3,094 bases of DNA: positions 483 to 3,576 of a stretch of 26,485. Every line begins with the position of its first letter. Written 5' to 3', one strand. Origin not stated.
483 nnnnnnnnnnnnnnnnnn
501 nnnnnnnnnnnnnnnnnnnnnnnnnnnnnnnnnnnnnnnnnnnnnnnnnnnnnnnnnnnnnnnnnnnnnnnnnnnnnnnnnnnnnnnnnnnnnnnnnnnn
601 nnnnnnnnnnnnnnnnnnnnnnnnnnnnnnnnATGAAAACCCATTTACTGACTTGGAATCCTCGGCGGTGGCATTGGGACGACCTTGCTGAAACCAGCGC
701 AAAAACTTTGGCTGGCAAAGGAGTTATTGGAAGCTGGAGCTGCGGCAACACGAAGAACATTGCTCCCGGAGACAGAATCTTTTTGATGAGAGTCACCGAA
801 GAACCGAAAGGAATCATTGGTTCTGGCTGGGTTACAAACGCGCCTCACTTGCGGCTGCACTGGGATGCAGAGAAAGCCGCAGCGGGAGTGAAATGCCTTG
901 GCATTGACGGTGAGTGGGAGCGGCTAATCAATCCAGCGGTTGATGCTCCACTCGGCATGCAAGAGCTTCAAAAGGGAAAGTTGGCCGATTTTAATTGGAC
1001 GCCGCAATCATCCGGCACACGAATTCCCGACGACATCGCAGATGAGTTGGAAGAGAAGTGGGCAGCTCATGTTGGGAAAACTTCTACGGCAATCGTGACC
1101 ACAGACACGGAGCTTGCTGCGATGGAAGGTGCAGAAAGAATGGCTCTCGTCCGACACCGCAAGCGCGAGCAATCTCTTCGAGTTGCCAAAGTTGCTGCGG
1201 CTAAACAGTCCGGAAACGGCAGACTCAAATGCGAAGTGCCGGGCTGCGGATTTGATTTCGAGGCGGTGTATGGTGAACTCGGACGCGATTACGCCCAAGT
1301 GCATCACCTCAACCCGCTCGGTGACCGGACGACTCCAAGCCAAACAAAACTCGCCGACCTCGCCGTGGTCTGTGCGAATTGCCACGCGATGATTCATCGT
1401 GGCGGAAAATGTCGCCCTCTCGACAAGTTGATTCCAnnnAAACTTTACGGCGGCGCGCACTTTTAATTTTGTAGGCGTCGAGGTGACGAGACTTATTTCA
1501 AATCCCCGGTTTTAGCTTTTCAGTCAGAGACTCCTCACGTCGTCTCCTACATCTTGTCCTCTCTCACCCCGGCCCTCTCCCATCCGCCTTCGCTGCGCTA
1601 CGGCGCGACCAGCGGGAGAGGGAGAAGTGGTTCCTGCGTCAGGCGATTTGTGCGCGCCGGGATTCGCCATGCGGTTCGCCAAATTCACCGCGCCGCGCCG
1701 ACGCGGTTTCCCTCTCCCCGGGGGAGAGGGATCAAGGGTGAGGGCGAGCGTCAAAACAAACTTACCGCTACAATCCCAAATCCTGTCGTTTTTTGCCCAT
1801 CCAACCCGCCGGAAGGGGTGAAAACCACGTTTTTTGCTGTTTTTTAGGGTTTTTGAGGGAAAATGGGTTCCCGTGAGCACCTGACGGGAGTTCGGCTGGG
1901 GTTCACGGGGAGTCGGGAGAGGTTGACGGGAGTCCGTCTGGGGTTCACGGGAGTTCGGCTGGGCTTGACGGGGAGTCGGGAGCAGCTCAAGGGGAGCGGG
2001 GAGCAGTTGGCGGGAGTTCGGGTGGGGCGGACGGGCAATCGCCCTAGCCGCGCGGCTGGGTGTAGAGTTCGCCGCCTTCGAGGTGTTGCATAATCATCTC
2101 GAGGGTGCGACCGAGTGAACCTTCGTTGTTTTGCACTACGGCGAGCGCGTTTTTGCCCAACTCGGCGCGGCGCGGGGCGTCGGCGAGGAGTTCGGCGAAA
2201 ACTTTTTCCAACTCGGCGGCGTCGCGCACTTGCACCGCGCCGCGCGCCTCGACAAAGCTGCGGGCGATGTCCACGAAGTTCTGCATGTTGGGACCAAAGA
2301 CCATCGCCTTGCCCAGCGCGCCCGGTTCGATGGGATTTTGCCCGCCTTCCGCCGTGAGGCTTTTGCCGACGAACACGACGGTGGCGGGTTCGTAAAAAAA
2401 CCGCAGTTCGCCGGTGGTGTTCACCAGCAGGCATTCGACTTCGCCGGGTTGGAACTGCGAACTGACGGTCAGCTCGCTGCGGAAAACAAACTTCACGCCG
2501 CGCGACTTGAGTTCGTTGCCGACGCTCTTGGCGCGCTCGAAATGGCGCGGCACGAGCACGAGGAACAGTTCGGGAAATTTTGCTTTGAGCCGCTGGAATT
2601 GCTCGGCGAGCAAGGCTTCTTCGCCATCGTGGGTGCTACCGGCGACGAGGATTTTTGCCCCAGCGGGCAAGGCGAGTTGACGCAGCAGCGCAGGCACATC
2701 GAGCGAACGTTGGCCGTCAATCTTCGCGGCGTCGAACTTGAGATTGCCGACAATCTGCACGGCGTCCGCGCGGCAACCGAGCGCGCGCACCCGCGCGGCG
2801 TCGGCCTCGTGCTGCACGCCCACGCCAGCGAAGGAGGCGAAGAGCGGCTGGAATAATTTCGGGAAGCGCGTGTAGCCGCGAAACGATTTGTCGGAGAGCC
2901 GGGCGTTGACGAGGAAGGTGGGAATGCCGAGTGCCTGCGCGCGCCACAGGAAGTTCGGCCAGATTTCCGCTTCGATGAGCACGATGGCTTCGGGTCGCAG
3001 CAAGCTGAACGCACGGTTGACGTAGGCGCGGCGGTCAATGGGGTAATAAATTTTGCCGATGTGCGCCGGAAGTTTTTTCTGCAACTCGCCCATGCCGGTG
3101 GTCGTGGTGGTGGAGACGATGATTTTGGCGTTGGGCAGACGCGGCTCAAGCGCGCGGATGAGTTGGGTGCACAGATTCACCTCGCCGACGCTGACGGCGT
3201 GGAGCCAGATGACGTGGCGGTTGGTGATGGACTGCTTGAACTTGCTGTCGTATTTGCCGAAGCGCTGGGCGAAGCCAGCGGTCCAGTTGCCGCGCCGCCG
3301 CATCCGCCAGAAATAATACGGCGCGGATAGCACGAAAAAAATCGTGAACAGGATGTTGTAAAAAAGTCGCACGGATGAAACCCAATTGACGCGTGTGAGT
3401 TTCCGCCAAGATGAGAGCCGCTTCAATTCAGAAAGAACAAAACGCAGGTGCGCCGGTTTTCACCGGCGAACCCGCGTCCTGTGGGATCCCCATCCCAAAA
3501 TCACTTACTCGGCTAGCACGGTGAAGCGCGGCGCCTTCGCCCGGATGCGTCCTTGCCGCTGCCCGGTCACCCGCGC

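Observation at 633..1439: EVE/PUA-like::HNH fusion inserted between dxr and waaA, a candidate modification-dependent restriction (defence) enzyme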

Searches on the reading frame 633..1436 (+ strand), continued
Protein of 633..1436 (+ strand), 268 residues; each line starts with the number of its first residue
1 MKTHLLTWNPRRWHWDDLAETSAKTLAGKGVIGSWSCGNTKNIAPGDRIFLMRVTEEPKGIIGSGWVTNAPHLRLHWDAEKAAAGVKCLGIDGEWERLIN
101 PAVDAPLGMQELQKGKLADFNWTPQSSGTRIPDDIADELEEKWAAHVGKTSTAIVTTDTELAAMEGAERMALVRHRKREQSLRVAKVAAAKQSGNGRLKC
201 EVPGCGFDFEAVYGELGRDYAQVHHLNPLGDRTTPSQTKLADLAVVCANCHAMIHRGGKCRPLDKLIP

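Call 66: search_protein_families(library=pfam, proteins=[L040:7190-7399:+, L040:7399-7638:+, L046:3381-3767:+, L046:3767-4216:+, L064:7429-8046:+, L014:2185-3813:+, L084:7193-7393:-], max_evalue=0.01)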
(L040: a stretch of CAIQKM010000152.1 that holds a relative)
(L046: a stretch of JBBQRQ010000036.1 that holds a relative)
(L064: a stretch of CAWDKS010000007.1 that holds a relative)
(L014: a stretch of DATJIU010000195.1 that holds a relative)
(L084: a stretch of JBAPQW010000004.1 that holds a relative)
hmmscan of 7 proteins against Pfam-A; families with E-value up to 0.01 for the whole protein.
L040:7190-7399:+ (70 aa): 1 family
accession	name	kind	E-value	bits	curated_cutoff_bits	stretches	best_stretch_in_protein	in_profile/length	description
PF15919.11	HicB_lk_antitox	-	0.0094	16.5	27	0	26-57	23-54/123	HicB_like antitoxin of bacterial toxin-antitoxin system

L040:7399-7638:+ (80 aa): 1 family
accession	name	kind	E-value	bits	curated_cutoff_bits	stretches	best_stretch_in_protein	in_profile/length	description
PF07927.17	HicA_toxin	-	1.4e-12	48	27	1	9-62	1-55/58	HicA toxin of bacterial toxin-antitoxin,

L046:3381-3767:+ (129 aa): 0 families

L046:3767-4216:+ (150 aa): 1 family
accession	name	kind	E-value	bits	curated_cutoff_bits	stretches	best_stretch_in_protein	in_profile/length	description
PF01850.27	PIN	-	1.1e-09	39.4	23.6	1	7-137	4-118/120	PIN domain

L064:7429-8046:+ (206 aa): 2 families
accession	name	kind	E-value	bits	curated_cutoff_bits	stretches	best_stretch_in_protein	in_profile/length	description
PF01609.27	DDE_Tnp_1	-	4.3e-09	36.9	23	1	120-203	4-87/200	Transposase DDE domain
PF05598.16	DUF772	-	0.0091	16.4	23.1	0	44-108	8-73/74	Transposase domain (DUF772)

L014:2185-3813:+ (543 aa): 3 families
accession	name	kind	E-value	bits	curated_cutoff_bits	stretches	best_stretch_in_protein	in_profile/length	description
PF13927.12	Ig_3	-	1.1e-20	74.3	30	2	158-224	3-78/78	Immunoglobulin domain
PF07679.22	I-set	-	1.7e-15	57.3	23.7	2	159-238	3-90/90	Immunoglobulin I-set domain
PF13895.12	Ig_2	-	5.1e-12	46.3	27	1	159-238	4-79/79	Immunoglobulin domain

L084:7193-7393:- (66 aa): 0 families

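Call 69: search_solved_structures(query=L087:4001-4735:+, max_evalue=10, show_alignments=3)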
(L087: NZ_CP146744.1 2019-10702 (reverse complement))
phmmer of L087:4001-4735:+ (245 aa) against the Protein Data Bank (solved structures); distinct sequences matched with E-value up to 10: 3.
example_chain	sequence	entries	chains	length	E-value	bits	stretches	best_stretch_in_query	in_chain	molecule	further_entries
6ghc_A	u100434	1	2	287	0.00086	22.2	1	172-232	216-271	5-methylcytosine-specific restriction enzyme A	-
7mgv_A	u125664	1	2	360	0.89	12.4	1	45-96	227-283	CdnC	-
2m9a_A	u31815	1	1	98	1.4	11.7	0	168-190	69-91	E3 ubiquitin-protein ligase ZFP91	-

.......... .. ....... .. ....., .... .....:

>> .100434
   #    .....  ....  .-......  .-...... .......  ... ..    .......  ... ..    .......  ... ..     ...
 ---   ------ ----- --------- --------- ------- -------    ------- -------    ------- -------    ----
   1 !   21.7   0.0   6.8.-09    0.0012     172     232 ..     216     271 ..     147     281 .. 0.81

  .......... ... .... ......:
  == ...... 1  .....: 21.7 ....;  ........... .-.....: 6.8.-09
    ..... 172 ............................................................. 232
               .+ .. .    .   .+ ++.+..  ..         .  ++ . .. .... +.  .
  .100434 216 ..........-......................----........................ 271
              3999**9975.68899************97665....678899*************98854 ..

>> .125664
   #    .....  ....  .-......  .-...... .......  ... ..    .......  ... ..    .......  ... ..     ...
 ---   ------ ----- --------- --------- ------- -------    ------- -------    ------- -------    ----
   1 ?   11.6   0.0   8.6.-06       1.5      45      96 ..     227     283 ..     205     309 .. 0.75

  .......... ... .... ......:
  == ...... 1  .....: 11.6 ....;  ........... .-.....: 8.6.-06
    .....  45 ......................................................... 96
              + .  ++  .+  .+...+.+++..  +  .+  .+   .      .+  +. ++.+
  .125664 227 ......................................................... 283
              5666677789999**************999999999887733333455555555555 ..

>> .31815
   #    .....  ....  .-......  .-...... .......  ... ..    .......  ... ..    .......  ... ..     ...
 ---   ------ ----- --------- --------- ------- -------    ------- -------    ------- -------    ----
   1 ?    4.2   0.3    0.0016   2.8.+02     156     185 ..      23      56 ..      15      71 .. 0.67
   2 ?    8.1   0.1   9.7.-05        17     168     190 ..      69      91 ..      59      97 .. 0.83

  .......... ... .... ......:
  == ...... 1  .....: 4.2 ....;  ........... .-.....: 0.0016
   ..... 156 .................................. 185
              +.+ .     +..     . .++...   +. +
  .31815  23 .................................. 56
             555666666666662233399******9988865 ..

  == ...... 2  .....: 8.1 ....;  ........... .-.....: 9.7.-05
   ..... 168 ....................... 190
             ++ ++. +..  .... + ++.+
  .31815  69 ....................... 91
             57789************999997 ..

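Call 70: search_solved_structures(query=L086:4998-5420:+, max_evalue=10, show_alignments=3)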
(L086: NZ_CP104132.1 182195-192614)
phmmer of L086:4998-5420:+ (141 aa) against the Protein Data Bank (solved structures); distinct sequences matched with E-value up to 10: 3.
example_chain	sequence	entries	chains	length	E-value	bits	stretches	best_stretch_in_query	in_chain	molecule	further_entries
2gbs_A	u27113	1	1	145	0.003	21.1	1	3-75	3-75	Hypothetical protein Rpa0253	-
2g2x_A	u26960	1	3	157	0.43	14.1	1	4-75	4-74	hypothetical protein PP5205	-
2eve_A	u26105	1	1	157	0.79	13.2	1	4-74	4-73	hypothetical protein PSPTO5229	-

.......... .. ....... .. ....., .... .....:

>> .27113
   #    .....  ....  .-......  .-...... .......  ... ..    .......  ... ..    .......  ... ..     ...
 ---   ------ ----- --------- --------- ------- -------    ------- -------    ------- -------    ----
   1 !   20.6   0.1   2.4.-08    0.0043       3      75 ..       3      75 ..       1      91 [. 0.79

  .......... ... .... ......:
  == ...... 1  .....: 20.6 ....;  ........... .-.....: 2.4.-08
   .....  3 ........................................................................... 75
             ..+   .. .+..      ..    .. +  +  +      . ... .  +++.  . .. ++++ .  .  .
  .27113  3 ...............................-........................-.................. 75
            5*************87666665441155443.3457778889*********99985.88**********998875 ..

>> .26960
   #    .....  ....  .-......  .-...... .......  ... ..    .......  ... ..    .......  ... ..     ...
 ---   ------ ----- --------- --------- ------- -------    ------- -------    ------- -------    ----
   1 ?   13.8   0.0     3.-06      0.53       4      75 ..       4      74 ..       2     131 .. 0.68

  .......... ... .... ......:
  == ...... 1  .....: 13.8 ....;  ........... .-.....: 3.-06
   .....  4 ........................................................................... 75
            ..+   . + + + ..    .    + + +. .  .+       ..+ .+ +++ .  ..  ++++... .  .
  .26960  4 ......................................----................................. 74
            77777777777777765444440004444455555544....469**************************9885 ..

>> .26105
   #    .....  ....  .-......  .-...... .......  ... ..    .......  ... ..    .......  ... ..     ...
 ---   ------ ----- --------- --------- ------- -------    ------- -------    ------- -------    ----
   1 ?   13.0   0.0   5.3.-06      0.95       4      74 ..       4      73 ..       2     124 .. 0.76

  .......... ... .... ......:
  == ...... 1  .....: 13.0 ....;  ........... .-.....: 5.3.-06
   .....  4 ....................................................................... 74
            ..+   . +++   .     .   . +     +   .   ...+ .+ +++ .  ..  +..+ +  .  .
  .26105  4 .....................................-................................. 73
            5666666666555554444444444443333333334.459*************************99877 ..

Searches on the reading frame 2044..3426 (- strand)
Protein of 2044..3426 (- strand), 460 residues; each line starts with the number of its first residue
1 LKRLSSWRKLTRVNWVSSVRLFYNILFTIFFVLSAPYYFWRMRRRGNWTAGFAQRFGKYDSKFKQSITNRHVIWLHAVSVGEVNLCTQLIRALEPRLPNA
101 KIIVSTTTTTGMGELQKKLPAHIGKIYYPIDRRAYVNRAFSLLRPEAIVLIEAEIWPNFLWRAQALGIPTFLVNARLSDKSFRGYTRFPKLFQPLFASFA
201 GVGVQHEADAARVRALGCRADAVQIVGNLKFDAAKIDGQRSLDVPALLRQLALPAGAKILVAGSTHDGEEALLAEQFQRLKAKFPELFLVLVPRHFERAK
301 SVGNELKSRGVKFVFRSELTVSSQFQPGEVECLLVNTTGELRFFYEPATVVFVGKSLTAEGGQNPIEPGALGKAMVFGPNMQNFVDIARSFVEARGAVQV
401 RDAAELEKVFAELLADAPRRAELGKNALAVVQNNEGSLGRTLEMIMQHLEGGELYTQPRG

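Call 5: search_protein_families(library=pfam, proteins=[window:2044-3426:-], max_evalue=1)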
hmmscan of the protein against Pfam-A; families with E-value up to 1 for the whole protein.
window:2044-3426:- (460 aa): 3 families
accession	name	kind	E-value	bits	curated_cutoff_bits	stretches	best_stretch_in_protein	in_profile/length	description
PF04413.22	Glycos_transf_N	-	4.9e-59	199.3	23.9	1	52-233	3-179/179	3-Deoxy-D-manno-octulosonic-acid transferase (kdotransferase)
PF00534.26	Glycos_transf_1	-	0.0022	18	26.4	1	337-427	82-169/172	Glycosyl transferases group 1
PF13579.12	Glyco_trans_4_4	-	0.094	13.5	29.7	1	129-228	56-157/158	Glycosyl transferase 4-like domain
